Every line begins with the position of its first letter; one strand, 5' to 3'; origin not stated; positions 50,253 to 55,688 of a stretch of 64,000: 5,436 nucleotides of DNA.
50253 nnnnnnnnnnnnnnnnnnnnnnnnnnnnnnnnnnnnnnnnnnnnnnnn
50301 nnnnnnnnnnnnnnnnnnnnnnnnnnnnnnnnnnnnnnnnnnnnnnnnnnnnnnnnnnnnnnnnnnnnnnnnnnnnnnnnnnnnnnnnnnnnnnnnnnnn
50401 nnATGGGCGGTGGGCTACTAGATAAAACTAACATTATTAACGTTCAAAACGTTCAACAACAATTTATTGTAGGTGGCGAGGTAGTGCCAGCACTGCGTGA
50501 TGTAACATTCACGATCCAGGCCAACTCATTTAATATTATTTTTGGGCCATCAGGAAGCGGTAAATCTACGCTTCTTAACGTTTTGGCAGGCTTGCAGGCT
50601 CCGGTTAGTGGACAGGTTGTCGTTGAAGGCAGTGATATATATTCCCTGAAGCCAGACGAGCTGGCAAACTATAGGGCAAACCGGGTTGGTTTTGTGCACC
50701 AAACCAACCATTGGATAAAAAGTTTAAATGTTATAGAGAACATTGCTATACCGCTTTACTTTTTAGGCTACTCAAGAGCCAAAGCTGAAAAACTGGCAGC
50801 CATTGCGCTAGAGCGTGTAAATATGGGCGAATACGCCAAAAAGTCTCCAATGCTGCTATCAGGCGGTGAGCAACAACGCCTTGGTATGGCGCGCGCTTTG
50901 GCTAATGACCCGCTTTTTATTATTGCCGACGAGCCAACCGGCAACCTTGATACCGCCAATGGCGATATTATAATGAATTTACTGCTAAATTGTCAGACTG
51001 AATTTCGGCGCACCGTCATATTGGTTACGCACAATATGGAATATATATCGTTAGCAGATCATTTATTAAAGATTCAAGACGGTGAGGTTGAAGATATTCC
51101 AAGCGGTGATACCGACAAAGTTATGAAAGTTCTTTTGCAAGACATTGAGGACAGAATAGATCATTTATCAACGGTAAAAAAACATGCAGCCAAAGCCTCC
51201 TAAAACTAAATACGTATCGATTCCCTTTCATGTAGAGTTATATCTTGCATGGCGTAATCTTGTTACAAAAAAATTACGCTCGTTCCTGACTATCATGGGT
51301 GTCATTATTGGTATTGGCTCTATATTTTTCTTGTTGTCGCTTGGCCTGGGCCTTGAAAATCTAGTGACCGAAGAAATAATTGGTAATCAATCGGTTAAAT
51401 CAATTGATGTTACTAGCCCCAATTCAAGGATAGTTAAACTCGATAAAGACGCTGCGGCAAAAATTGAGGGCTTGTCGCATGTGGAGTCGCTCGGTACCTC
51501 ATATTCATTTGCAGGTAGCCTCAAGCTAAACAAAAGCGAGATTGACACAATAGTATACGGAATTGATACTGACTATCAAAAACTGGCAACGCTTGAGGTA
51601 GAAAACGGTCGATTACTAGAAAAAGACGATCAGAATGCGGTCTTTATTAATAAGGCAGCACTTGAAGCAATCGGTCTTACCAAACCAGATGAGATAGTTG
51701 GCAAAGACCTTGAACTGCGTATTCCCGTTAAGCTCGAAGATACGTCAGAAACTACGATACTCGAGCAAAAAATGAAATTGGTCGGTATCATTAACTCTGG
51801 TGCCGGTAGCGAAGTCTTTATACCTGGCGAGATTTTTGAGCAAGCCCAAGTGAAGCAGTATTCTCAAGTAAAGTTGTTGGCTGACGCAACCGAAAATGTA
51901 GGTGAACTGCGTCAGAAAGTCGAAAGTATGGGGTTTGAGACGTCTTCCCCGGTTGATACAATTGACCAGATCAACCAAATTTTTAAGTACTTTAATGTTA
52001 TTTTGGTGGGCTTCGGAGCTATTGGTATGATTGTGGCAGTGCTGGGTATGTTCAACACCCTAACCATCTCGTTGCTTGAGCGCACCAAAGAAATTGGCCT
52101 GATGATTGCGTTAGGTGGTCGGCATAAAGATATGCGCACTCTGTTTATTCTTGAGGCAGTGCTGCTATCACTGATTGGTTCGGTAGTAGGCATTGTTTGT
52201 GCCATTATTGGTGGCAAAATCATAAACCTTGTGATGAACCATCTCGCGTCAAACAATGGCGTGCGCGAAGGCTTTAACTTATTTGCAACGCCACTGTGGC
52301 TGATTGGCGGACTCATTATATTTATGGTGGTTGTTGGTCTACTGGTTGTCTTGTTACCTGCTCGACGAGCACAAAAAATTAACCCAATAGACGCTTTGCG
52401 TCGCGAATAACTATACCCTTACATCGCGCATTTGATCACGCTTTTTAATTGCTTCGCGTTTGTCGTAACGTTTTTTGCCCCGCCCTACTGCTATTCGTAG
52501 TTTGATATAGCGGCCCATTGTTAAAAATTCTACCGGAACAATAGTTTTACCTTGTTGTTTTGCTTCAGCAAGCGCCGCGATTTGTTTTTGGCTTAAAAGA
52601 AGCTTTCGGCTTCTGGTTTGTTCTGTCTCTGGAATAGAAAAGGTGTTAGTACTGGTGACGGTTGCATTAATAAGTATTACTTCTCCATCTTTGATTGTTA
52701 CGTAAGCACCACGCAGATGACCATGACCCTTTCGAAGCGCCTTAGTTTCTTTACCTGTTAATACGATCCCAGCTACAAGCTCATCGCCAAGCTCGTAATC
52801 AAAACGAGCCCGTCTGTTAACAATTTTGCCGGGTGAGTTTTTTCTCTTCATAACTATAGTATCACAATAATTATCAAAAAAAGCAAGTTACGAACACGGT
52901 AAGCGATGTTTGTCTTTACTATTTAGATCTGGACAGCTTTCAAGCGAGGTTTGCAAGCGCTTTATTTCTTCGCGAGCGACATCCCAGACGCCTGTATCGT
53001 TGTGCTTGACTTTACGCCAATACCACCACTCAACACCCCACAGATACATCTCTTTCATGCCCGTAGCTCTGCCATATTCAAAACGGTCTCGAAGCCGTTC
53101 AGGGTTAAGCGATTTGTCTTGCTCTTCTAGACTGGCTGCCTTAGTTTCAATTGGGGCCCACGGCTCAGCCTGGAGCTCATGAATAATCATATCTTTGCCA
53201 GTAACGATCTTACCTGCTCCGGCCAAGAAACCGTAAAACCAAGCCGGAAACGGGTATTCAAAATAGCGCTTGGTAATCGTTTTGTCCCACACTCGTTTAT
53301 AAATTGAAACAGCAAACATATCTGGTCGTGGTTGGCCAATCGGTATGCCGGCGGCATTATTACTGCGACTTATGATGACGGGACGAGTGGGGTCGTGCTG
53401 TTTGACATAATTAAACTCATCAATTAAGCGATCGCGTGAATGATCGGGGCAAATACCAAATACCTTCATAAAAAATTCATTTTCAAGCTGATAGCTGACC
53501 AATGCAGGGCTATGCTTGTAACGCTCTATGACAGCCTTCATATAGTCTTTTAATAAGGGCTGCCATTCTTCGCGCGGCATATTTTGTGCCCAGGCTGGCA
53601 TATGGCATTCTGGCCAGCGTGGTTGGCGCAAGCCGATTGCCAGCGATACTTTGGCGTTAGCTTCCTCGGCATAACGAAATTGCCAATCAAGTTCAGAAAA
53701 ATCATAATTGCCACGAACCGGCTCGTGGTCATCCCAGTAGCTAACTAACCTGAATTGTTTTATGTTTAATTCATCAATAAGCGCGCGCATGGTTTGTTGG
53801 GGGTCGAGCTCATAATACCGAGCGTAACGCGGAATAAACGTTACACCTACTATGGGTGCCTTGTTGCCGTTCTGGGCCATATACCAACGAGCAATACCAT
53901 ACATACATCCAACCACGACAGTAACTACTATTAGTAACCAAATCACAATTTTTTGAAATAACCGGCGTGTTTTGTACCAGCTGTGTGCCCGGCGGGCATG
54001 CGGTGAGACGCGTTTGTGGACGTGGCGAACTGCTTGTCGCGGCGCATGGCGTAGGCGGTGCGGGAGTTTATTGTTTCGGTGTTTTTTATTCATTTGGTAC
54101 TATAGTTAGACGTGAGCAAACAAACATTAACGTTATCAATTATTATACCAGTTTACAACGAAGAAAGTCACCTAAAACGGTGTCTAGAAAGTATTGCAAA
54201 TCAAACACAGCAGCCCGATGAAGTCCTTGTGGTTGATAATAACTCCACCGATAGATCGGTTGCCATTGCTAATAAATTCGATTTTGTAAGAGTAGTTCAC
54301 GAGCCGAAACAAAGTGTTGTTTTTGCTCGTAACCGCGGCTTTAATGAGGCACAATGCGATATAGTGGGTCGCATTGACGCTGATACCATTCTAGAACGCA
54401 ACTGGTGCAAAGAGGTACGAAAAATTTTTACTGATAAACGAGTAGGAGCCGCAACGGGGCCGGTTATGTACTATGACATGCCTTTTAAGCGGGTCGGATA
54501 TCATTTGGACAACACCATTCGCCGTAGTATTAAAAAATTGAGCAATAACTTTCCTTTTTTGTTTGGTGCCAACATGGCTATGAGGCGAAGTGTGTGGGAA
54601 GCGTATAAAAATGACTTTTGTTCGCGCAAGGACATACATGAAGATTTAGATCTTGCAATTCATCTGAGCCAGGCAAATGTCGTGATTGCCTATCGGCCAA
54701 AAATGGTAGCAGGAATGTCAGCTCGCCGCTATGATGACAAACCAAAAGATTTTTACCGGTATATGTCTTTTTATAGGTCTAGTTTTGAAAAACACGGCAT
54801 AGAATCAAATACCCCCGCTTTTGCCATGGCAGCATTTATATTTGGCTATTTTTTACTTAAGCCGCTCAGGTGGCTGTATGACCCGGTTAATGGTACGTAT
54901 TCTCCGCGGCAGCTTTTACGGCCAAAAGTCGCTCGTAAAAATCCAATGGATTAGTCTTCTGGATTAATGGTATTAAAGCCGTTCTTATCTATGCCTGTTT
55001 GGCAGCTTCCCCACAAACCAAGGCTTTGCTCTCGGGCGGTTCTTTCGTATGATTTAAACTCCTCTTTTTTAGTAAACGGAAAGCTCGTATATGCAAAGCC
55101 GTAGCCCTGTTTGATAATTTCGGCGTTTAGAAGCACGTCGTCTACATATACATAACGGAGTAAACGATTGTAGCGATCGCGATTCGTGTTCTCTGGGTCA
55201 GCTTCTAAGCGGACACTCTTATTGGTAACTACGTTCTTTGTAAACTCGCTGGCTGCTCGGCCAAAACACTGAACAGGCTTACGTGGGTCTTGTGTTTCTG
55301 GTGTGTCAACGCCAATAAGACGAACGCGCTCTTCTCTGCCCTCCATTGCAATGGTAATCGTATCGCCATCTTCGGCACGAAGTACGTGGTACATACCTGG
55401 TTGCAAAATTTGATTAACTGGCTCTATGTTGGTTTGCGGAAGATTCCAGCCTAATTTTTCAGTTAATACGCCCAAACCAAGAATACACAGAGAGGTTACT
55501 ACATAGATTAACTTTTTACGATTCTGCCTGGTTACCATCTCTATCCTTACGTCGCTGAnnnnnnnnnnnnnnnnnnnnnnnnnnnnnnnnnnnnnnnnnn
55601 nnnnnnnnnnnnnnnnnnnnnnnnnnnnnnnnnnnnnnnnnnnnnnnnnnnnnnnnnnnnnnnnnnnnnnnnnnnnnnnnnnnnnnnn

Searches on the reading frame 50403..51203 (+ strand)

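Call 89: search_protein_families(library=pfam, proteins=[window:50403-51203:+], max_evalue=0.001)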
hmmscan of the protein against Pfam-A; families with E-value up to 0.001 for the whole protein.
window:50403-51203:+ (266 aa): 8 families
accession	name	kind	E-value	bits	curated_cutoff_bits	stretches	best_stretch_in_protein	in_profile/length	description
PF00005.33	ABC_tran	-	4e-29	102.4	25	1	31-179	1-136/137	ABC transporter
PF02463.25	SMC_N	-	4.2e-07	30.1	40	0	151-226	136-213/220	RecF/RecN/SMC N terminal domain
PF13304.12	AAA_21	-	1.7e-06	28.8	27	1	43-79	1-39/304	AAA domain, putative AbiEii toxin, Type IV TA system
PF13166.12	AAA_13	-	0.00021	20.6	36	0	41-65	16-40/713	AAA domain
PF13555.12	AAA_29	-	0.00028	21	27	1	34-59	15-40/61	P-loop containing region of AAA domain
PF13476.12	AAA_23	-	0.00046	21.3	27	1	33-61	12-39/201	AAA domain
PF03193.22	RsgA_GTPase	-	0.0006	20.1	30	0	37-64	103-129/174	RsgA GTPase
PF01078.27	Mg_chelatase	-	0.00099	19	20.3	0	45-98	26-79/207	Magnesium chelatase, subunit ChlI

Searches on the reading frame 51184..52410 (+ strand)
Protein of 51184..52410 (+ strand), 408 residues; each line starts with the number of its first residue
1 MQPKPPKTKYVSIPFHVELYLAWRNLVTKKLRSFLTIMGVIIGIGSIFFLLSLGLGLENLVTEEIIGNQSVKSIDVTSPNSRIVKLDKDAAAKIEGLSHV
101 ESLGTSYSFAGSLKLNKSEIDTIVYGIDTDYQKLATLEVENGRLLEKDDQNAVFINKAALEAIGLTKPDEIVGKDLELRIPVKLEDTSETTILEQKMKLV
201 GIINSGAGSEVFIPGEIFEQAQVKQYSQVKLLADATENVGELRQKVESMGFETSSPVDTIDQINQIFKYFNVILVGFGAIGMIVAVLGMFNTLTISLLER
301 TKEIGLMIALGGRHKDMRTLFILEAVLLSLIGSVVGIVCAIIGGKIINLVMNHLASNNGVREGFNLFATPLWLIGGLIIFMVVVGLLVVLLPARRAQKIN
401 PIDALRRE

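Call 89: search_protein_families(library=pfam, proteins=[window:51184-52410:+], max_evalue=0.001)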
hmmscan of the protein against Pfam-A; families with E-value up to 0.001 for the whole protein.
window:51184-52410:+ (408 aa): 2 families
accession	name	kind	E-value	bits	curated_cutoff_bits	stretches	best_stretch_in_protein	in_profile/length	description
PF02687.27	FtsX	-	1.5e-19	70.6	25.5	1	277-401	3-120/120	FtsX-like permease C-terminal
PF12704.14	MacB_PCD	-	2.6e-17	64.2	27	1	33-248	1-206/207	MacB-like periplasmic core domain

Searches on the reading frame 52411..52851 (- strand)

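Call 89: search_protein_families(library=pfam, proteins=[window:52411-52851:-], max_evalue=0.001)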
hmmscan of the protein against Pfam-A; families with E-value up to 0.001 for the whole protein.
window:52411-52851:- (146 aa): 1 family
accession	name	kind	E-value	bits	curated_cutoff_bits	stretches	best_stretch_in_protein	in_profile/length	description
PF01668.23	SmpB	-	2.3e-40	138.3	27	1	11-144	3-137/143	SmpB protein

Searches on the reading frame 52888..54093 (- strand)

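Call 89: search_protein_families(library=pfam, proteins=[window:52888-54093:-], max_evalue=0.001)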
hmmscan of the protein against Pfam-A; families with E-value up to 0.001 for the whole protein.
window:52888-54093:- (401 aa): 1 family
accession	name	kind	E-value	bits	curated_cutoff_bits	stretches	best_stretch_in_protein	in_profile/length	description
PF02449.21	Glyco_hydro_42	-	6e-08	32.9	21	0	106-162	19-69/376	Beta-galactosidase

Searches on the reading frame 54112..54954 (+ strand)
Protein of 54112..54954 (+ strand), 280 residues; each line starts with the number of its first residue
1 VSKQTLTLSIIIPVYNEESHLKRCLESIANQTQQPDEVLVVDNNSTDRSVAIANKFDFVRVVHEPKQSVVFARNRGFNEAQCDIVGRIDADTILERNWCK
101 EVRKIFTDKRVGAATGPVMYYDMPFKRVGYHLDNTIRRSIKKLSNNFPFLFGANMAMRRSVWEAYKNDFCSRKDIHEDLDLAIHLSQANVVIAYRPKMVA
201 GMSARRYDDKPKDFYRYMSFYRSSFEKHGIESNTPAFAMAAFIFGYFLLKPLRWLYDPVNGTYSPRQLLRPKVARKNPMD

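Call 89: search_protein_families(library=pfam, proteins=[window:54112-54954:+], max_evalue=0.001)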
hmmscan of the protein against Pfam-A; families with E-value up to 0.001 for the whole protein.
window:54112-54954:+ (280 aa): 5 families
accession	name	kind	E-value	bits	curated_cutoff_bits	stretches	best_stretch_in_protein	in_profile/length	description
PF00535.33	Glycos_transf_2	-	1.7e-32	113.1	23.3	1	9-163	1-165/168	Glycosyl transferase family 2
PF13641.12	Glyco_tranf_2_3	-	6.1e-17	62.8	27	1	8-199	3-208/230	Glycosyltransferase like family 2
PF13632.12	Glyco_trans_2_3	-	1.1e-08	35.5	27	1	88-222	5-144/198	Glycosyl transferase family group 2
PF10111.15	Glyco_tranf_2_2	-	1.1e-06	28.8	27.3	1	9-109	1-109/276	Glycosyltransferase like family 2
PF13506.12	Glyco_transf_21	-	0.00016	21.7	21.7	1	72-209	21-160/174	Glycosyl transferase family 21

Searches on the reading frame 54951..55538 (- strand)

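Call 89: search_protein_families(library=pfam, proteins=[window:54951-55538:-], max_evalue=0.001)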
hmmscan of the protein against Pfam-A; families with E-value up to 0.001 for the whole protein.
window:54951-55538:- (195 aa): 1 family
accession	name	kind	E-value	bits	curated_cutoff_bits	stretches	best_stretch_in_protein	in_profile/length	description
PF00565.23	SNase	-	3.3e-25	89.1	21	1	71-176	1-105/107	Staphylococcal nuclease homologue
